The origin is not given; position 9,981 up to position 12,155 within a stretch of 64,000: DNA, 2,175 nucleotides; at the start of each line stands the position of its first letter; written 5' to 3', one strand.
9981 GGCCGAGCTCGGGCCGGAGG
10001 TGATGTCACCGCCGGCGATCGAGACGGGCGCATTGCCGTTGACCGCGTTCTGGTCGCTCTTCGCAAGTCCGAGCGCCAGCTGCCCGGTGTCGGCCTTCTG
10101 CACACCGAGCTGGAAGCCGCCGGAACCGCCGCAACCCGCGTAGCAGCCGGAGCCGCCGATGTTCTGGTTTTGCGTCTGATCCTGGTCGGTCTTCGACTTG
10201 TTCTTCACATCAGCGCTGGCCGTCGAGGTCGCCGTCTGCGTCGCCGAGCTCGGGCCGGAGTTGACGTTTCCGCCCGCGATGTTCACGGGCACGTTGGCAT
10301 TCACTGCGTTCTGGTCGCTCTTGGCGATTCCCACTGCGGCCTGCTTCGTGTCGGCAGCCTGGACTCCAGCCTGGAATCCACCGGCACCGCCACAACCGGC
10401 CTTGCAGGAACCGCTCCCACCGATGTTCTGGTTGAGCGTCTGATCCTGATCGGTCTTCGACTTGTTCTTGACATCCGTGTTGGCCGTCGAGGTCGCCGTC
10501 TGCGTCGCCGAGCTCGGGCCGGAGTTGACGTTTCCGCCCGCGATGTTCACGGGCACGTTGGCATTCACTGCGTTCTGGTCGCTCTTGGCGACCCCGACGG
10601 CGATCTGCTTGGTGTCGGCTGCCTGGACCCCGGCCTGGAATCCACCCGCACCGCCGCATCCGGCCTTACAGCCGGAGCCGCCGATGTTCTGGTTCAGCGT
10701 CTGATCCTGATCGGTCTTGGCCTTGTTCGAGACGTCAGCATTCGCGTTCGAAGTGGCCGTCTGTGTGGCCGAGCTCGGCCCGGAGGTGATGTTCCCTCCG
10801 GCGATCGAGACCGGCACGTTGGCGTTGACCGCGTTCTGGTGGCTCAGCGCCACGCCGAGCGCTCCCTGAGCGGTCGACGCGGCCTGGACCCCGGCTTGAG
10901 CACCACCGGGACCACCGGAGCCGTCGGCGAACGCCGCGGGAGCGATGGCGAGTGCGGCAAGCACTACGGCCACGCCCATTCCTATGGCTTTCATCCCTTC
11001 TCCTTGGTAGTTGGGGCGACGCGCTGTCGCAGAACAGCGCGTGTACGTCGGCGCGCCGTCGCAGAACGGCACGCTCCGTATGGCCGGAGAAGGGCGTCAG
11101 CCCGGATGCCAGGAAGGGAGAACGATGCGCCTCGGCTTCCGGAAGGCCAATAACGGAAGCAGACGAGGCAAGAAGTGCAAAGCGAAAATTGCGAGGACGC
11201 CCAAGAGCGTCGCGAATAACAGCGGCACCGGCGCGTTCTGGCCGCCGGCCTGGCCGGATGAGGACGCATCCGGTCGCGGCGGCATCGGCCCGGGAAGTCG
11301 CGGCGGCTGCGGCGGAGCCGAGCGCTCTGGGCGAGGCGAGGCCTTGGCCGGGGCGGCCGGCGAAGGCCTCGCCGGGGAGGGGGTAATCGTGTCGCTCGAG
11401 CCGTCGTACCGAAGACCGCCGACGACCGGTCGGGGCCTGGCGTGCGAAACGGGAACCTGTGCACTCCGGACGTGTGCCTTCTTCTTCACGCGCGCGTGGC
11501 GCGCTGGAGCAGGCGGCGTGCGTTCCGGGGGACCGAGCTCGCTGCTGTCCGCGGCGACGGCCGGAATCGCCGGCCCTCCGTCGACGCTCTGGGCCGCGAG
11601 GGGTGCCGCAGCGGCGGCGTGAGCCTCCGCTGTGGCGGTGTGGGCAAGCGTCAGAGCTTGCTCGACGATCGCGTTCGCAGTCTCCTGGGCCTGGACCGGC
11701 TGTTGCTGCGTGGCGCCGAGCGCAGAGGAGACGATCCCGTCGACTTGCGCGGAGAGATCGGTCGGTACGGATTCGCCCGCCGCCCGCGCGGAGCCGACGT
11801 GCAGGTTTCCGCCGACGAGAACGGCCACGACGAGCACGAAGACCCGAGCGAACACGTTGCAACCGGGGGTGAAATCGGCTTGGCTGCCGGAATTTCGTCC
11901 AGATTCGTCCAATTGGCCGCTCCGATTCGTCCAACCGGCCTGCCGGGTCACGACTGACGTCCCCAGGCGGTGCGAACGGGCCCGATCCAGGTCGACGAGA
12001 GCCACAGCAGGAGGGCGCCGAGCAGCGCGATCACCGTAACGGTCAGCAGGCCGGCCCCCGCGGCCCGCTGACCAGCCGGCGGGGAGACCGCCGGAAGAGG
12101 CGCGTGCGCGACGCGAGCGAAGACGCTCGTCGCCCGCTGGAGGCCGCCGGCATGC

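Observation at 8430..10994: Secreted protein of eight 88-aa Q/N/T-rich repeats joined by C-x3-C nodes: candidate amyloid-like or surface-fibre subunit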

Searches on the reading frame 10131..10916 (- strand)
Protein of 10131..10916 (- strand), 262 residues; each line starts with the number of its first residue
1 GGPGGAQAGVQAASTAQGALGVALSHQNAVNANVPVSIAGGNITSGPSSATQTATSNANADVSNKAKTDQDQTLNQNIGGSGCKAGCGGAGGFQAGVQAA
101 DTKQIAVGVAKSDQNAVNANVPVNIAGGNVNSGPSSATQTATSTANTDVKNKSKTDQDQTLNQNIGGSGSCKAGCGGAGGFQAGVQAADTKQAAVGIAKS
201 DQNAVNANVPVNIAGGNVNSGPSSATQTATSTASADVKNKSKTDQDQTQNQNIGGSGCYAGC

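Call 25: search_solved_structures(query=A1, max_evalue=10, show_alignments=2)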
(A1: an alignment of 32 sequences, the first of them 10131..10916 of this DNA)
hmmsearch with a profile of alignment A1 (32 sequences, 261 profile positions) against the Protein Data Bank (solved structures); distinct sequences matched with E-value up to 10: 0.

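Call 31: predict_structure(alignment_id=A1)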
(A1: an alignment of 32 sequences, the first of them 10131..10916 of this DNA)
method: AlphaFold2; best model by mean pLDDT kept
length: 262 residues; sequences in the alignment: 32
mean_pLDDT: 35.6   pTM: 0.27
mean pLDDT of the five models: 35.6, 35.2, 30.6, 29.5, 29.4
residues with pLDDT >= 90: 0; 70-90: 0; 50-70: 5; < 50: 257
segments of 3 or more residues with pLDDT < 50: 1-43, 46-130, 133-218, 220-262
pLDDT, mean of each block of 10 residues (from residue 1): 25 29 32 33 45 37 37 38 35 29 33 31 39 45 39 40 40 33 29 31 31 43 41 36 36 37 36
secondary structure, 60 per line:
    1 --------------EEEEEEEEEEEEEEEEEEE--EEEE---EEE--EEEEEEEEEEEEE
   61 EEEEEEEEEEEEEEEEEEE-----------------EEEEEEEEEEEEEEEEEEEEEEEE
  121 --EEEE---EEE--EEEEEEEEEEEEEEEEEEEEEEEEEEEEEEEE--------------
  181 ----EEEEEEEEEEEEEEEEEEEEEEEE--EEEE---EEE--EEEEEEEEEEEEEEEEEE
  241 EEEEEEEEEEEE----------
elements in order: E15-33 E36-39 E43-45 E48-79 E97-120 E123-126 E130-132 E135-166 E185-208 E211-214 E218-220 E223-252
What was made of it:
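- Tried and rejected: Three repeats with 32 close sequences gave pLDDT 35.6 (call 31).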

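Call 35: search_protein_representatives(alignment_id=A1)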
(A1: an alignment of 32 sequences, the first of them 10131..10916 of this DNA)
Query: 32 sequences, 261 profile positions. Proteins with E-value up to 0.001 (for the whole library): 261; up to 1e-10: 170; up to 1e-30: 65. The best 150 are listed.
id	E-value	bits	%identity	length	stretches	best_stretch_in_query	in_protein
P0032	0.0e+00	1210.3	-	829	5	1-255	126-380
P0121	0.0e+00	1073.6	-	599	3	1-254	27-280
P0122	1.2e-224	759.4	-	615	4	1-251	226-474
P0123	8.4e-204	691.0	-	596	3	1-256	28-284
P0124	4.2e-178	606.8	-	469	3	2-257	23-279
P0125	1.7e-156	535.9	-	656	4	6-251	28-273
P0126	3.3e-155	531.7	-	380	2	1-261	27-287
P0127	1.2e-152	523.3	-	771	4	1-261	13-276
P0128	7.3e-126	435.5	-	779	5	79-261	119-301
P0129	1.3e-117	408.5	-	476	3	3-244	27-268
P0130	4.1e-108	377.4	-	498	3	44-251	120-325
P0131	1.2e-95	336.5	-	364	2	11-250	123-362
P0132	3.4e-94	331.7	-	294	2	1-174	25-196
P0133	4.4e-93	328.1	-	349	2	63-252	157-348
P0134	3.3e-90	318.7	-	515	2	45-250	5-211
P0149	1.5e-51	192.0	-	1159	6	50-248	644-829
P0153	1.3e-49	185.6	-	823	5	2-248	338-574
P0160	2.2e-42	161.9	-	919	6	2-256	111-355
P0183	1.6e-31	126.3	-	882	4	39-203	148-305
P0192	1.1e-28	117.0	-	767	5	2-215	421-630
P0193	1.8e-28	116.3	-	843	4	6-257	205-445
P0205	1.4e-24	103.5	-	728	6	1-256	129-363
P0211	5.1e-23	98.5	-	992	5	3-253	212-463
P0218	1.3e-20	90.6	-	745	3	17-197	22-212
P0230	1.7e-18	83.6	-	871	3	3-248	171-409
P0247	9.6e-16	74.6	-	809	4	2-250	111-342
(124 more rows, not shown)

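Call 37: search_protein_families(library=pfam, proteins=[P0149, P0153, P0160, P0183, P0192, P0193, P0205, P0218, P0230, P0247], max_evalue=0.1)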
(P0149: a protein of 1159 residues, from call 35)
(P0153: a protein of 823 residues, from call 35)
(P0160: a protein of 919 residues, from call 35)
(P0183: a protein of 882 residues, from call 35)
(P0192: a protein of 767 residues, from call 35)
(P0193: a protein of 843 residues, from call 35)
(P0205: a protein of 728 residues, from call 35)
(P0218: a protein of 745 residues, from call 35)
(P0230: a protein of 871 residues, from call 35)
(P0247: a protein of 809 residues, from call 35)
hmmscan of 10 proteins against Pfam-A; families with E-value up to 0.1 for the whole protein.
P0149 (1159 aa): 1 family
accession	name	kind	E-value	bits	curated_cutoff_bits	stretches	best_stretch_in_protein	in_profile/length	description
PF20586.3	DUF6788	-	0.041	14.5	27.2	0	947-979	34-68/103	Family of unknown function (DUF6788)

P0153 (823 aa): 0 families

P0160 (919 aa): 2 families
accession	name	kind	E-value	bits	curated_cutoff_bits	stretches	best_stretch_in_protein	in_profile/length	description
PF02182.23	SAD_SRA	-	0.031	14.5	30.7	0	354-393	75-103/148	SAD/SRA domain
PF12593.13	McyA_C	-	0.033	14.3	25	0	382-398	7-23/43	Microcystin synthetase C terminal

P0183 (882 aa): 0 families

P0192 (767 aa): 0 families

P0193 (843 aa): 1 family
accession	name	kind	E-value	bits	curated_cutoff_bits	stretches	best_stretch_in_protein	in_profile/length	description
PF01353.27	GFP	-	0.0088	16.5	22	0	306-355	28-77/169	Green fluorescent protein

P0205 (728 aa): 0 families

P0218 (745 aa): 0 families

P0230 (871 aa): 0 families

P0247 (809 aa): 1 family
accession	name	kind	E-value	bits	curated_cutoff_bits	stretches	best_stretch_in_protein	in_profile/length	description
PF03905.18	Corona_NS4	-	1.2e-05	25.7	25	0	290-310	9-29/45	Coronavirus non-structural protein NS4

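Call 38: search_protein_families(library=ncbifam, proteins=[P0149, P0153, P0160, P0183, P0192, P0193, P0205, P0218, P0230, P0247], max_evalue=0.1)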
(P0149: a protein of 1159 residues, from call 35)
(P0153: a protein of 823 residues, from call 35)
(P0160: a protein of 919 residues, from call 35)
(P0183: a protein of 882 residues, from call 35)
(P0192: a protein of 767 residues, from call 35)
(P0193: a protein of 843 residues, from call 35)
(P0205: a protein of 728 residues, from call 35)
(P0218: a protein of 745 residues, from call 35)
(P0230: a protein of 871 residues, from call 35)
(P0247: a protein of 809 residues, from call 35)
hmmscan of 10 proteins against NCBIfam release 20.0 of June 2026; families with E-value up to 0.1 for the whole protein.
P0149 (1159 aa): 1 family
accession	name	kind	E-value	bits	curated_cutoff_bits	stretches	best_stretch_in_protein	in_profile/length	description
NF011880.0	PRK15353.1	equivalog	0.016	15.4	174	0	867-901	77-111/122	type III secretion system apparatus protein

P0153 (823 aa): 0 families

P0160 (919 aa): 0 families

P0183 (882 aa): 0 families

P0192 (767 aa): 0 families

P0193 (843 aa): 0 families

P0205 (728 aa): 1 family
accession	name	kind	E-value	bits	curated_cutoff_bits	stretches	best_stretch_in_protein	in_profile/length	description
NF008084.0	PRK10819.1-5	equivalog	0.054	13.4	315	0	36-91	53-105/249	TonB system transport protein TonB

P0218 (745 aa): 0 families

P0230 (871 aa): 0 families

P0247 (809 aa): 0 families

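Call 49: find_related_loci(query=A1, collection=genome_contigs, flank=8000)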
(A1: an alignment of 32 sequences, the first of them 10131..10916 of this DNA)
Query A1 (262 aa) in genome_contigs; peptide patterns used: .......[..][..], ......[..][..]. (x = any residue, [..] = any of these).
599 stretches matched a pattern (row limit reached: there are more); 121 encode a relative of the query (tblastn E <= 1e-3); the best 80 are kept; 80 distinct loci.
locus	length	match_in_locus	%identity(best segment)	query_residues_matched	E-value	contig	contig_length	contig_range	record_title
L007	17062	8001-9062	72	1-262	6e-106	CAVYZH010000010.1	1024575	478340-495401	MAG: uncultured Actinomycetes bacterium isolate MFD02199.bin.1.56 genome assembly, contig: contig_6038, whole genome sho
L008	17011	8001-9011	77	1-262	4e-105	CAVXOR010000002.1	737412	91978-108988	MAG: uncultured Actinomycetes bacterium isolate MFD00392.bin.3.715 genome assembly, contig: contig_19306, whole genome s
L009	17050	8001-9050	71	4-262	8e-105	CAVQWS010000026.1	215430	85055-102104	MAG: uncultured Actinomycetes bacterium isolate MFD00392.bin.1.367 genome assembly, contig: contig_8991, whole genome sh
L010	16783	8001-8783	77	1-262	3e-101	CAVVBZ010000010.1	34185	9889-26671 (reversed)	MAG: uncultured Actinomycetes bacterium isolate MFD02809.bin.3.174 genome assembly, contig: contig_204871, whole genome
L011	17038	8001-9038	75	1-262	3e-101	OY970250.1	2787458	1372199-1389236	MAG: uncultured Actinomycetes bacterium isolate MFD04944.bin.c.3 genome assembly, chromosome: 1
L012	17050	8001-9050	88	1-262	7e-128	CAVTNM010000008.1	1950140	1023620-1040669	MAG: uncultured Actinomycetes bacterium isolate MFD02242.bin.1.295 genome assembly, contig: contig_790, whole genome sho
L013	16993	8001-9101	67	7-262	8e-100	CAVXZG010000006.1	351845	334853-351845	MAG: uncultured Actinomycetes bacterium isolate MFD09126.bin.2.61 genome assembly, contig: contig_18688, whole genome sh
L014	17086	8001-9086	69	1-262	1e-97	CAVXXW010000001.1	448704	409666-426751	MAG: uncultured Actinomycetes bacterium isolate MFD08700.bin.1.74 genome assembly, contig: contig_10805, whole genome sh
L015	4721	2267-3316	79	1-262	2e-97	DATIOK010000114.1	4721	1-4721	MAG TPA_asm: Gaiellales bacterium isolate SMAG_U15821 k141_30603, whole genome shotgun sequence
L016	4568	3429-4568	69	1-262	2e-97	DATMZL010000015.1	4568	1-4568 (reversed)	MAG TPA_asm: Polyangia bacterium isolate SMAG_U13173 k141_995621, whole genome shotgun sequence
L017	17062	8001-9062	68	10-262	9e-96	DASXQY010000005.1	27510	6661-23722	MAG TPA_asm: Gaiellaceae bacterium isolate SMAG_U4625 k141_1792331, whole genome shotgun sequence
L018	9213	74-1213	66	1-254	5e-96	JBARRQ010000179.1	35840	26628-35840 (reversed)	MAG: Gaiellaceae bacterium isolate MFD13499_ilm_asm_bin25 k127_180782, whole genome shotgun sequence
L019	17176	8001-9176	72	7-262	5e-93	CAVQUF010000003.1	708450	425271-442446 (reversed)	MAG: uncultured Actinomycetes bacterium isolate MFD10007.bin.1.123 genome assembly, contig: contig_27899, whole genome s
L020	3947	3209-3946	71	10-262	5e-90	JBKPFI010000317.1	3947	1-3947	MAG: Actinomycetota bacterium isolate HAY_GM_MAG_00025 HAY_GM_000000214719, whole genome shotgun sequence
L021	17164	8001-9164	70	7-262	5e-88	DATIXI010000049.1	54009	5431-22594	MAG TPA_asm: Gaiellaceae bacterium isolate SMAG_U15245 k141_556465, whole genome shotgun sequence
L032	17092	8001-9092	48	1-262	7e-60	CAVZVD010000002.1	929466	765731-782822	MAG: uncultured Thermoleophilaceae bacterium isolate MFD06742.bin.2.265 genome assembly, contig: contig_10483, whole gen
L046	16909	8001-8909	51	1-262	1e-51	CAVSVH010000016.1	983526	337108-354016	MAG: uncultured Solirubrobacteraceae bacterium isolate MFD09603.bin.2.192 genome assembly, contig: contig_6941, whole ge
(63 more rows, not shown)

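Call 72: list_cluster_members(proteins=[P0149, P0153, P0160, P0192, P0193, P0205, P0211, P0183, P0218, P0247])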
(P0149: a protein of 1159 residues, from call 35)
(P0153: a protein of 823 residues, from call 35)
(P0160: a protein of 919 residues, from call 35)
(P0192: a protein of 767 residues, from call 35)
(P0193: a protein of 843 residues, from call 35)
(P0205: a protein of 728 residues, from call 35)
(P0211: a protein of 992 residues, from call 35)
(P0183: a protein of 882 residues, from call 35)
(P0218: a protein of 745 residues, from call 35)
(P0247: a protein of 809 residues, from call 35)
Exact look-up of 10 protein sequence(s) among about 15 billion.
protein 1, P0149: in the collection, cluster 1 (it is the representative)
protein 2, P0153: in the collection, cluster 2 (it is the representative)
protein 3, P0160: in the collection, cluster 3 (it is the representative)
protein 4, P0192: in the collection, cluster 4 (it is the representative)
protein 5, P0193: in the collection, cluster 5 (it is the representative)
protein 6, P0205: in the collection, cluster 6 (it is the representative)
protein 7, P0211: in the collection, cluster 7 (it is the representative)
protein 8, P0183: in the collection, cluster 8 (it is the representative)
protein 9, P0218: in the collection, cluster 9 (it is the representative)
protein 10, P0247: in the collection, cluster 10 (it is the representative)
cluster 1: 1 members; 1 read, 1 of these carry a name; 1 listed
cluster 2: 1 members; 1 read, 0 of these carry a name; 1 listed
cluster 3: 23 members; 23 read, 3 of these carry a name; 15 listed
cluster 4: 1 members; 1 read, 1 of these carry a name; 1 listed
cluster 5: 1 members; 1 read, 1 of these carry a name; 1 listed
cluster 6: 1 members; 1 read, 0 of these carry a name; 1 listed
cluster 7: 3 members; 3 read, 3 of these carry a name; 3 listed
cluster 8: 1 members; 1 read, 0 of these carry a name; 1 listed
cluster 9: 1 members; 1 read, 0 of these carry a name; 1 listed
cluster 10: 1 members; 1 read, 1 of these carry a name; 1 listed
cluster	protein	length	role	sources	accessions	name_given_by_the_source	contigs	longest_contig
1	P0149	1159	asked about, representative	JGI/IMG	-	hypothetical protein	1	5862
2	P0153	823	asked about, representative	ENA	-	-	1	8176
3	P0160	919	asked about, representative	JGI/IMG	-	hypothetical protein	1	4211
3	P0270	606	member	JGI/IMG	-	hypothetical protein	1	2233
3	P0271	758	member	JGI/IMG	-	hypothetical protein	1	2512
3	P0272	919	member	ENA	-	-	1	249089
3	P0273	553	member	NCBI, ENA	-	-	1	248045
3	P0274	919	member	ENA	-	-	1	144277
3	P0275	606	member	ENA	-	-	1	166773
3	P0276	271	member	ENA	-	-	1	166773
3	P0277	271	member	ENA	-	-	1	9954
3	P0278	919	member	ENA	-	-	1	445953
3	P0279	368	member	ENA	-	-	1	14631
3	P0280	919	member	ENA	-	-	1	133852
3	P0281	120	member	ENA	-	-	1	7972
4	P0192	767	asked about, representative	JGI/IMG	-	hypothetical protein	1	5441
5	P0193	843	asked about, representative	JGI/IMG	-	hypothetical protein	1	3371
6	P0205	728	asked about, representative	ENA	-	-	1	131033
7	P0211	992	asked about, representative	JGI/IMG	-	hypothetical protein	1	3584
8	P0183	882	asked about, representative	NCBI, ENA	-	-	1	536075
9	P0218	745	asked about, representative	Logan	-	-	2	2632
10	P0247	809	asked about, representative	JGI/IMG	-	hypothetical protein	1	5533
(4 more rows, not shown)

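Call 78: search_protein_families(library=ncbifam, proteins=[L046:13250-14089:+, L032:4955-7186:+, L046:10029-11618:+, L032:10261-11586:+], max_evalue=0.01)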
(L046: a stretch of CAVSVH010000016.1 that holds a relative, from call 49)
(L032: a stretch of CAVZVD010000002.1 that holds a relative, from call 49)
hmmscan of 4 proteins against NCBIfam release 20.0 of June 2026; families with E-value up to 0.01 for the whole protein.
L046:13250-14089:+ (279 aa): 1 family
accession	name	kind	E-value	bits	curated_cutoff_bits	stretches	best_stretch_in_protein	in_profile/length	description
NF045522.1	MXAN_2561_fam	equivalog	4.4e-06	26.4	150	1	69-178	143-255/304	MXAN_2561 family MXYO-CTERM-anchored protein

L032:4955-7186:+ (743 aa): 7 families
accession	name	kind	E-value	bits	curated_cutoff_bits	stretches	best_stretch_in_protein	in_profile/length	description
NF041201.1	recomb_XisF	equivalog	5.5e-28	98.1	375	2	550-654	39-143/465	fdxN element excision recombinase XisF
NF047343.1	SCCmet_CcrB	equivalog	4.5e-14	52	900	2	520-644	25-148/542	cassette chromosome recombinase CcrB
NF049883.1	resolv_YneB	equivalog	6.5e-09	35.5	175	1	509-607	5-101/211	YneB family resolvase-like protein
NF009949.0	PRK13413.1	equivalog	1.2e-07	31.6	272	1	522-649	15-140/203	master DNA invertase Mpi family serine-type recombinase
NF047344.1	SCCmet_CcrA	equivalog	1.2e-06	28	700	1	506-645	4-140/442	cassette chromosome recombinase CcrA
NF033518.0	transpos_IS607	equivalog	1.3e-06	28.1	110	1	499-608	49-153/187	IS607 family transposase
NF047347.1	SCCmet_CcrC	equivalog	0.00067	18.3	900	0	556-645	58-147/558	cassette chromosome recombinase CcrC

L046:10029-11618:+ (529 aa): 0 families

L032:10261-11586:+ (441 aa): 0 families

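Call 79: search_protein_families(library=pfam, proteins=[L046:13250-14089:+, L032:4955-7186:+, L046:10029-11618:+, L032:10261-11586:+], max_evalue=0.01)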
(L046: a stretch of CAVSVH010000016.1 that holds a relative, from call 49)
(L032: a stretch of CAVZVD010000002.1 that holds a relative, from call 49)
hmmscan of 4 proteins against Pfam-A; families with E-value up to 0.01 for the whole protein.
L046:13250-14089:+ (279 aa): 1 family
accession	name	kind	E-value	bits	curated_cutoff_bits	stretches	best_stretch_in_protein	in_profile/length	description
PF19077.6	Big_13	-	0.0077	17.1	27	0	148-180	67-99/102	Bacterial Ig-like domain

L032:4955-7186:+ (743 aa): 2 families
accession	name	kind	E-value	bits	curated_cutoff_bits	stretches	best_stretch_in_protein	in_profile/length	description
PF00239.26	Resolvase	-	6.1e-42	143.6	23.3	2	507-650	2-142/145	Resolvase, N terminal domain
PF07508.19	Recombinase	-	6.9e-05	23.5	21.1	1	667-706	8-46/102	Recombinase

L046:10029-11618:+ (529 aa): 0 families

L032:10261-11586:+ (441 aa): 0 families

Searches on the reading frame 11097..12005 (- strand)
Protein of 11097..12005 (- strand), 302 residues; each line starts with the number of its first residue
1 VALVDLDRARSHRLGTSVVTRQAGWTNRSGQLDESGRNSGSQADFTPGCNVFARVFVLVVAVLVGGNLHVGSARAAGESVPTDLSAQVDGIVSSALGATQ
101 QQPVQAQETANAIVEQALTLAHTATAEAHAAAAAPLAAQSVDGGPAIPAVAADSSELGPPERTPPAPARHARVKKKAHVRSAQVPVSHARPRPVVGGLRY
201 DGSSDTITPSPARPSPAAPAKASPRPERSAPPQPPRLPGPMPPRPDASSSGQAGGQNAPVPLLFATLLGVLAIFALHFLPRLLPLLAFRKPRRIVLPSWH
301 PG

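Call 6: search_protein_families(library=pfam, proteins=[window:11097-12005:-], max_evalue=1)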
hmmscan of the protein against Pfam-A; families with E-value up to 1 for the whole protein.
window:11097-12005:- (302 aa): 0 families

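Call 7: search_protein_families(library=ncbifam, proteins=[window:11097-12005:-], max_evalue=1)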
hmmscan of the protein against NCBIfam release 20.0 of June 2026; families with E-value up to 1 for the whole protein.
window:11097-12005:- (302 aa): 1 family
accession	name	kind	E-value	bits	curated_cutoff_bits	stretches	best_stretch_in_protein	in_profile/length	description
NF041620.1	MXAN_5187_fam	hypoth_equivalog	0.88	9.2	200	0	57-250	315-522/601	MXAN_5187 family protein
